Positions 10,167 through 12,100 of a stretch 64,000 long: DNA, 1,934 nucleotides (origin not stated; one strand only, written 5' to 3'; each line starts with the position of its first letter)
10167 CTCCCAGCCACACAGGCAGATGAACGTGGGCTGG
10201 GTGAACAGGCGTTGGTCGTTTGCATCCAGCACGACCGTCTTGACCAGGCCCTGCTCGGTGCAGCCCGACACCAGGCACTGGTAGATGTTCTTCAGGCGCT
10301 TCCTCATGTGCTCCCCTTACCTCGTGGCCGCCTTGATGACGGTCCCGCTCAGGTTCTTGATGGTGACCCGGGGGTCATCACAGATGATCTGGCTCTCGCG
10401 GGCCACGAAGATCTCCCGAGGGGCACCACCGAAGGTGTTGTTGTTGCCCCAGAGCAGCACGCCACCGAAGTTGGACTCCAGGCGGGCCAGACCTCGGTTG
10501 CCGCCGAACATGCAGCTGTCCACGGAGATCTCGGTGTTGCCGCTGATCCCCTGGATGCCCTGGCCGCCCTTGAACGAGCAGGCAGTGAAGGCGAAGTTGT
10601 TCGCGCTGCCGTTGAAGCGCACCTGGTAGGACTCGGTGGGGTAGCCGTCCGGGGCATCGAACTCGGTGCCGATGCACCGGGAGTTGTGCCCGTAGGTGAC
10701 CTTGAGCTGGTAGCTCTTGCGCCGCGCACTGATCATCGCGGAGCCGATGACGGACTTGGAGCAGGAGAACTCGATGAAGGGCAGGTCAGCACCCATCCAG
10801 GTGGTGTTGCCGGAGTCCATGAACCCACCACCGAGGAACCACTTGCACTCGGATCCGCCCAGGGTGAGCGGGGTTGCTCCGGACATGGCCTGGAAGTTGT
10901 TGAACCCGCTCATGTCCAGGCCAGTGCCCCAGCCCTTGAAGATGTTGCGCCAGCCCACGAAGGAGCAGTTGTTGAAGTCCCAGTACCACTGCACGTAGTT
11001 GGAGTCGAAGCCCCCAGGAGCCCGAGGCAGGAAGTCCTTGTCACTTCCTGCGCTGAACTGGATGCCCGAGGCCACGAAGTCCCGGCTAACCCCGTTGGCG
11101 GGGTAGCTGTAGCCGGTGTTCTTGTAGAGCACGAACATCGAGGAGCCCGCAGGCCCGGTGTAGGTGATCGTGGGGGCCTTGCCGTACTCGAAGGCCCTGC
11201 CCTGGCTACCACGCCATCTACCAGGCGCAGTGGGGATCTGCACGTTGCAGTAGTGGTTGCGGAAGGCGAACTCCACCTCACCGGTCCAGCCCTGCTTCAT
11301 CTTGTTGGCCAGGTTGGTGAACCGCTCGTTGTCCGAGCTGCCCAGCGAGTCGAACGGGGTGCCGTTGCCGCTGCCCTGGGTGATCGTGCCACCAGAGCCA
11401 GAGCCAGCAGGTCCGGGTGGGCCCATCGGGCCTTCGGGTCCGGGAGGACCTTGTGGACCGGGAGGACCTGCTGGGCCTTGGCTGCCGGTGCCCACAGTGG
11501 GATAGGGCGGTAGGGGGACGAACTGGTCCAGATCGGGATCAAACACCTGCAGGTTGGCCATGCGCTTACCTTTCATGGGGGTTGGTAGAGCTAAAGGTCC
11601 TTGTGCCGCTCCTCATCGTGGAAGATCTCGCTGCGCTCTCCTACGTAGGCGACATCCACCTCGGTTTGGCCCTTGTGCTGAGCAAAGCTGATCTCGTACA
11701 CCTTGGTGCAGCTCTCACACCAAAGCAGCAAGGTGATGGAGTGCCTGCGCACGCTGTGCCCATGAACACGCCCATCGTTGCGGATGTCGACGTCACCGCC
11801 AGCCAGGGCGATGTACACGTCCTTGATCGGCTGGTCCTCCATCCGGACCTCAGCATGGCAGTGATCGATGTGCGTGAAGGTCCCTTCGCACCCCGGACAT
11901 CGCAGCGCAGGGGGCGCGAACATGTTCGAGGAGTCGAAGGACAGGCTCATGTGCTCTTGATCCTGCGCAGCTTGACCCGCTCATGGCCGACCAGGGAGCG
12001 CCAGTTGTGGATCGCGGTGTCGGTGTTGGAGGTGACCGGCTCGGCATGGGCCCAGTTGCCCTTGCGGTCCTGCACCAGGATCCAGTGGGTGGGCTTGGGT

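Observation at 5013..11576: Second fibre cluster with duplicated domains and a collagen plus beta-helix protein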

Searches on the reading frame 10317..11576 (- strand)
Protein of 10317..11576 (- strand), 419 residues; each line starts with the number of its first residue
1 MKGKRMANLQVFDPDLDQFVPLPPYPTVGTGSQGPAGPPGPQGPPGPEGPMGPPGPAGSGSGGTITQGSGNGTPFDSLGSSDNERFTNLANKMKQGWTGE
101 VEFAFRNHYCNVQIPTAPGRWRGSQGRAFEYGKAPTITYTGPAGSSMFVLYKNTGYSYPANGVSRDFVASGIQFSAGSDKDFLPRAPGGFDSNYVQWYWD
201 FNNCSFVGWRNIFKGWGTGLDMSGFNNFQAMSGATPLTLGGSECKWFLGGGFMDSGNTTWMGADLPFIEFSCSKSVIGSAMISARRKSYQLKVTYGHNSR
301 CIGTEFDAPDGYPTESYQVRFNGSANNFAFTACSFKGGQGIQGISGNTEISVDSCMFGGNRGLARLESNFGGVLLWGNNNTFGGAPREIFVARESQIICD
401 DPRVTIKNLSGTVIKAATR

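Call 4: search_protein_families(library=pfam, proteins=[window:10317-11576:-], max_evalue=0.1)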
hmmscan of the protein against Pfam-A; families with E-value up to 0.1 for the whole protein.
window:10317-11576:- (419 aa): 0 families

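Call 5: search_protein_families(library=phrogs, proteins=[window:10317-11576:-], max_evalue=0.01)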
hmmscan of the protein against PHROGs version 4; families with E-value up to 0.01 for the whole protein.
window:10317-11576:- (419 aa): 6 families
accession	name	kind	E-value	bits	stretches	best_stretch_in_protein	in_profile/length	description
phrog_819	-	tail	9.7e-07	28.3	1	30-141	632-719/1024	tail protein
phrog_6320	-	tail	1.2e-05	25.3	1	30-182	184-313/745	tail fiber protein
phrog_366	-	tail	0.001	19.6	1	30-68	341-384/474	tail fiber protein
phrog_17587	-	tail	0.0011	18.5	1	15-68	341-393/641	tail fiber protein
phrog_1658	-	unknown function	0.0024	18.6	1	27-98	72-141/239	-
phrog_14726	-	tail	0.0059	16.4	1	30-72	185-226/537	tail fiber protein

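Call 15: search_solved_structures(query=window:10317-11576:-, max_evalue=1, show_alignments=1)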
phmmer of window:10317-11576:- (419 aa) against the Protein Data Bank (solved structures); distinct sequences matched with E-value up to 1: 4.
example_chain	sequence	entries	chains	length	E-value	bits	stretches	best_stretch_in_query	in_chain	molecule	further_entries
2klw_A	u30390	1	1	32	0.12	14.7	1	31-58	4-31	(PKG)10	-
7e7d_A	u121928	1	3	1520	0.2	14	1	28-59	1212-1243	Spike glycoprotein,Collagen alpha-1(I) chain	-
1wck_A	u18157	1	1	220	0.24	13.7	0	11-58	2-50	BCLA PROTEIN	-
1nay_A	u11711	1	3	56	0.6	12.4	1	31-64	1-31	Collagen-like peptide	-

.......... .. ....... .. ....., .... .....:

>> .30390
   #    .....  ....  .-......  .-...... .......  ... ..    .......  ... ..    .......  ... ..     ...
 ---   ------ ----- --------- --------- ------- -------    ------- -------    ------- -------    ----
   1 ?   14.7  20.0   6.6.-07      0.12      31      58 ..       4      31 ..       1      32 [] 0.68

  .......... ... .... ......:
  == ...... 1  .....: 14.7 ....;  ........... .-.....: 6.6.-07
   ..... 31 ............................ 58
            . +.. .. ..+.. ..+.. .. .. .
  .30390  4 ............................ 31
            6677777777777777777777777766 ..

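Call 27: find_homologous_proteins(query=window:10317-11561:-, max_evalue=0.001)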
Query window:10317-11561:- (414 aa): 31 proteins with E <= 0.001 among 8000 candidates.
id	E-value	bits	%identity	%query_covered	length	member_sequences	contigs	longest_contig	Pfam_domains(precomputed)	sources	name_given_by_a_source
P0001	1.3e-279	946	97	100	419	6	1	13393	-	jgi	jgi:hypothetical protein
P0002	1.3e-194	666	71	100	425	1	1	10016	-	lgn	-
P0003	1.2e-191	656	71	98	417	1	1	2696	-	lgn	-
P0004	2.1e-183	629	67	100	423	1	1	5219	-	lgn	-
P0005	2.0e-171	589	65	100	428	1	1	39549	-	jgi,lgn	jgi:hypothetical protein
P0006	7.1e-171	587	68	95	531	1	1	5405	-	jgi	-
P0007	2.5e-158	546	68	85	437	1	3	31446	-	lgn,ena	-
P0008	2.3e-156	540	61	98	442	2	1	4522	-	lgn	-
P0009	2.3e-149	517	56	99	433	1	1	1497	PF01391.24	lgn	-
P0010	1.9e-147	510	66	82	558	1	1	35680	-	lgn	-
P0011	4.1e-145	503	56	100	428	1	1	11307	-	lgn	-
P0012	2.6e-137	477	60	89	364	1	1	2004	-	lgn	-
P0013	4.5e-135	469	53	97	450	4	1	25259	PF01391.24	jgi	jgi:hypothetical protein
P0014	1.1e-130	455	56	96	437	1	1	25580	PF01391.24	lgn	-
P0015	1.1e-117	412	57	84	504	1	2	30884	-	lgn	-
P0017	1.1e-96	343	45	94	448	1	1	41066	PF01391.24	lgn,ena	-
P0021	3.6e-37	147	36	76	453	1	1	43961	PF01391.24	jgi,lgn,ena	-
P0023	1.5e-7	49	39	17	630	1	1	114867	PF01391.24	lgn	-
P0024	3.4e-5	41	53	11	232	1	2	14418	PF01391.24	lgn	-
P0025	7.9e-5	40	81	6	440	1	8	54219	PF01391.24,PF18573.8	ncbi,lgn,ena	-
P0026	1.0e-4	40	-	-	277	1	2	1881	PF01391.24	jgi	jgi:hypothetical protein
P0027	1.4e-4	39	65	8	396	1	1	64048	PF01391.24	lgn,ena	-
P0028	3.3e-4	38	37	17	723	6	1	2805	PF01391.24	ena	-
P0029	3.3e-4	38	64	3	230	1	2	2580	PF01391.24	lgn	-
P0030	6.3e-4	37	48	12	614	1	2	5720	PF01391.24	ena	-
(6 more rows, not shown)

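Call 36: find_encoding_contigs(protein=P0005, flank=10000, max_places=2)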
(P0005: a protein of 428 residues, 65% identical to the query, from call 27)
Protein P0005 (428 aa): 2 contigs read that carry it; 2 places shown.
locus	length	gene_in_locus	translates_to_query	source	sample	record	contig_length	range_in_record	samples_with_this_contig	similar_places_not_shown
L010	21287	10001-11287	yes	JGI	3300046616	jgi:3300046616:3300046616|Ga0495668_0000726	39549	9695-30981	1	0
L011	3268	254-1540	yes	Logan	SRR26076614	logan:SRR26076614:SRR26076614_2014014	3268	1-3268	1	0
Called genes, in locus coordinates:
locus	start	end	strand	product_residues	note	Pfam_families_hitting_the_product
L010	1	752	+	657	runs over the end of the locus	-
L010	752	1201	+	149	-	-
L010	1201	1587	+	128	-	-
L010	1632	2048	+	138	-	-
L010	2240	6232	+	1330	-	PF13385:Laminin_G_3, PF01471:PG_binding_1 (weak)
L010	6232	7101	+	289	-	-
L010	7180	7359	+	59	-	-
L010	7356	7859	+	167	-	-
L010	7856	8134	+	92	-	-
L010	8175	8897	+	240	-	PF01471:PG_binding_1 (faint)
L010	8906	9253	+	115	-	PF16945:Phage_r1t_holin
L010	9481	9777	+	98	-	-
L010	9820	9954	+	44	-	-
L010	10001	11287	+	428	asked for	-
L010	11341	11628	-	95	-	-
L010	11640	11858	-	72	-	-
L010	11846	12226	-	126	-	PF19730:DUF6221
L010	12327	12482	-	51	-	-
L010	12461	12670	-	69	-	-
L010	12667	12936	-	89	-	-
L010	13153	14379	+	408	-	PF14659:Phage_int_SAM_3 (weak), PF00589:Phage_integrase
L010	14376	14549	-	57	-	-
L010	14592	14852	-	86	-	PF01381:HTH_3 (weak), PF13560:HTH_31 (weak), PF13443:HTH_26 (weak)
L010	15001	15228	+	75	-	-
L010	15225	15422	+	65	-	-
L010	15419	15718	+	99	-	PF01541:GIY-YIG (weak)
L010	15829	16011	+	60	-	-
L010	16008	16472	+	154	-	-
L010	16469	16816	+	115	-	-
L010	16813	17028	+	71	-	-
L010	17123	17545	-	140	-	-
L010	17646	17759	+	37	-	-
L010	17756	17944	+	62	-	-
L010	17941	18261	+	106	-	-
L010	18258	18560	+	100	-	-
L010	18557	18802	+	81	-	-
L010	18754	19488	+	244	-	PF09588:YqaJ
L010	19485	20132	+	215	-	-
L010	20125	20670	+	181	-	PF13392:HNH_3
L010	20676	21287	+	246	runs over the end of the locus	-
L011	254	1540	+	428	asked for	-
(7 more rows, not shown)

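Call 39: predict_structure(alignment_id=A1)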
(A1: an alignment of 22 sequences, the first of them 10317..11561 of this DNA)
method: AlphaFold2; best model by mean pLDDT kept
length: 414 residues; sequences in the alignment: 22
mean_pLDDT: 83.7   pTM: 0.78
mean pLDDT of the five models: 83.7, 83.2, 82.3, 82.0, 80.9
residues with pLDDT >= 90: 251; 70-90: 95; 50-70: 22; < 50: 46
segments of 3 or more residues with pLDDT < 50: 20-64
pLDDT, mean of each block of 10 residues (from residue 1): 70 74 35 31 29 32 65 95 93 89 95 90 81 95 81 60 93 91 78 91 90 88 88 90 91 89 94 95 95 95 91 94 96 96 97 94 98 94 97 97 97 84
secondary structure, 60 per line:
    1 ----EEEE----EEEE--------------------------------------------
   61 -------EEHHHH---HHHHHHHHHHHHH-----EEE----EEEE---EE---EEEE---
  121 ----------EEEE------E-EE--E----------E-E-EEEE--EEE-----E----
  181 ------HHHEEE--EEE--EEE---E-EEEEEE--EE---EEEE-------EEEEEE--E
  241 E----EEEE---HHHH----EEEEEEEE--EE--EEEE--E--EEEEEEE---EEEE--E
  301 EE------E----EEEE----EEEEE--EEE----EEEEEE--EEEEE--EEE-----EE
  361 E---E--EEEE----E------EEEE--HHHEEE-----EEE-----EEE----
elements in order: E5-8 E13-16 H70-73 H77-89 E95-97 E102-105 E114-117 E131-134 E162-165 E168-170 E190-192 E195-197 E200-202 E208-213 E221-224 E232-237 E246-249 H253-256 E261-268 E275-278 E284-290 E294-297 E300-302 E314-317 E322-326 E329-331 E336-341 E344-348 E351-353 E359-361 E368-371 E383-386 E392-394 E400-402 E408-410

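Call 42: fold_search(model_id=the predicted structure, library=pdb)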
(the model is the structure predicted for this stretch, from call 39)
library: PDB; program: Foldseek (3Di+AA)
matches with E <= 10: 472; with E <= 0.001: 7
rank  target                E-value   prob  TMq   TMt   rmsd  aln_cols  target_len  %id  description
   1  9qrm_B                9.3e-05  1.00  0.39  0.31   9.4       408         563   12  X-ray structure of Kp32gp38 in complex with K21 pyr5 (released 2025-09-03)
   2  6nw9_B                2.7e-04  1.00  0.28  0.21  13.8       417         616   13  CRYSTAL STRUCTURE OF A TAILSPIKE PROTEIN 3 (TSP3, ORF212) FROM ESCHERICHIA COLI O157:H7 BACTERIOPHAGE CBA120 (released 2019-06-05)
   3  5w6f_A                3.3e-04  1.00  0.29  0.22  13.0       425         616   13  Crystal structure of Bacteriophage CBA120 tailspike protein 3 (TSP3, orf212) (released 2018-10-24)
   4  2pyg_A                4.2e-04  1.00  0.35  0.39  10.7       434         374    9  Azotobacter vinelandii Mannuronan C-5 epimerase AlgE4 A-module (released 2008-05-27)
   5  6nw9_C                4.6e-04  1.00  0.31  0.23  13.5       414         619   14  CRYSTAL STRUCTURE OF A TAILSPIKE PROTEIN 3 (TSP3, ORF212) FROM ESCHERICHIA COLI O157:H7 BACTERIOPHAGE CBA120 (released 2019-06-05)
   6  6f7d                  5.8e-04  1.00  0.37  0.30  11.0       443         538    9  Crystal structure of Dettilon tailspike protein (gp208) (released 2018-12-19)
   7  8wm1_A                9.5e-04  1.00  0.28  0.26  12.3       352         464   13  DHS dehydratase (released 2024-10-02)
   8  2vbe                  1.0e-03  1.00  0.41  0.34   9.9       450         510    9  Tailspike protein of bacteriophage Sf6 (released 2008-04-22)
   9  4xla_A                1.0e-03  0.99  0.26  0.20  13.9       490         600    8  Tailspike protein mutant D339A of E. coli bacteriophage HK620 IN COMPLEX WITH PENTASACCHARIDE (released 2016-01-20)
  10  3gq8                  1.1e-03  1.00  0.35  0.26  10.3       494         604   10  Crystal Structure of the Bacteriophage phi29 gene product 12 N-terminal fragment in complex with 2-(N-cyclohexylamino)et (released 2009-05-26)
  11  5zku_F                1.1e-03  0.99  0.31  0.30  12.9       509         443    9  Crystal structure of DFA-IIIase from Arthrobacter chlorophenolicus A6 in complex with DFA-III (released 2018-12-19)
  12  4xnf                  1.3e-03  1.00  0.35  0.26  11.9       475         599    8  Tailspike protein double mutant D339A/E372Q of E. coli bacteriophage HK620 (released 2016-01-27)
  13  7chu_A                1.4e-03  1.00  0.43  0.35   7.7       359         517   14  Geobacillus virus E2 - ORF18 (released 2021-04-14)
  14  6f7k_B                1.6e-03  1.00  0.35  0.28  11.4       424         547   10  Crystal structure of Dettilon tailspike protein (gp208) (released 2018-12-19)
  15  5lw3                  1.6e-03  0.99  0.29  0.31  12.2       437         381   10  Azotobacter vinelandii Mannuronan C-5 epimerase AlgE6 A-module (released 2017-10-25)
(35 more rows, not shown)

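Call 89: fold_search(model_id=the predicted structure, library=viral)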
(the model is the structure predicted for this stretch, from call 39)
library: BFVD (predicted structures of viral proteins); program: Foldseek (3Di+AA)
matches with E <= 10: 368; with E <= 0.001: 16
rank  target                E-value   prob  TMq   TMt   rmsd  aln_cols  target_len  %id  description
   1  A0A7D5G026            8.7e-06  1.00  0.38  0.23   8.8       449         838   12  Tail fiber protein [Escherichia phage vB_EcoS_FP]
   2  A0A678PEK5            2.2e-05  1.00  0.43  0.21   8.5       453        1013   11  Tail fibers protein [Salmonella phage ST-W77]
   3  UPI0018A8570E         2.9e-05  1.00  0.37  0.18  10.7       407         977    9  (no name look-up for this kind of identifier)
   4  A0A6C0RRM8            4.9e-05  1.00  0.30  0.21  11.9       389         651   10  (no name in the UniProt tables at hand)
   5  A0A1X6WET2            7.4e-05  1.00  0.44  0.15  17.5       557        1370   10  (no name in the UniProt tables at hand)
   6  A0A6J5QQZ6            8.2e-05  1.00  0.45  0.37   7.6       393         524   12  Intramolecular chaperone auto-processing domain containing protein [uncultured Caudovirales phage]
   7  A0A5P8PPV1            9.4e-05  1.00  0.43  0.29   8.6       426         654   12  (no name in the UniProt tables at hand)
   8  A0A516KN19            2.9e-04  1.00  0.32  0.26  10.8       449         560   11  Uncharacterized protein [Bacillus phage vB_BmeM-Goe8]
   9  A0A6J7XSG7            3.1e-04  1.00  0.33  0.25  11.7       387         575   14  Pectate lyase superfamily protein [uncultured Caudovirales phage]
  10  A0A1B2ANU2            4.4e-04  1.00  0.35  0.23  11.9       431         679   12  (no name in the UniProt tables at hand)
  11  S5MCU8                6.1e-04  0.99  0.29  0.20  14.5       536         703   10  Uncharacterized protein [Sinorhizobium phage phiM12]
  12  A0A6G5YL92            7.0e-04  1.00  0.36  0.22  11.6       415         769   10  (no name in the UniProt tables at hand)
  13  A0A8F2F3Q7            8.8e-04  1.00  0.37  0.29  11.6       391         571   13  Tail spike protein [Klebsiella phage Kp_Pokalde_001]
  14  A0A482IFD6            9.6e-04  1.00  0.42  0.35  10.1       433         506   11  Pectate lyase superfamily protein [Escherichia phage Minorna]
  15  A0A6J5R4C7            9.6e-04  1.00  0.37  0.31   9.6       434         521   10  Pectate lyase superfamily protein [uncultured Caudovirales phage]
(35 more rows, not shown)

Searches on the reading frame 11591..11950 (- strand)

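Call 4: search_protein_families(library=pfam, proteins=[window:11591-11950:-], max_evalue=0.1)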
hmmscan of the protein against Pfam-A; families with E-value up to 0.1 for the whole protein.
window:11591-11950:- (119 aa): 2 families
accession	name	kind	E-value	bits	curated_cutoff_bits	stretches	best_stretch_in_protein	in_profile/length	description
PF13717.11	Zn_ribbon_4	-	0.0075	16.6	30.3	0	78-88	5-15/36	zinc-ribbon domain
PF01214.23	CK_II_beta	-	0.09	13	27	0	65-106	115-153/182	Casein kinase II regulatory subunit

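Call 5: search_protein_families(library=phrogs, proteins=[window:11591-11950:-], max_evalue=0.01)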
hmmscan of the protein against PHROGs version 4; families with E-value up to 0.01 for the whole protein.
window:11591-11950:- (119 aa): 0 families
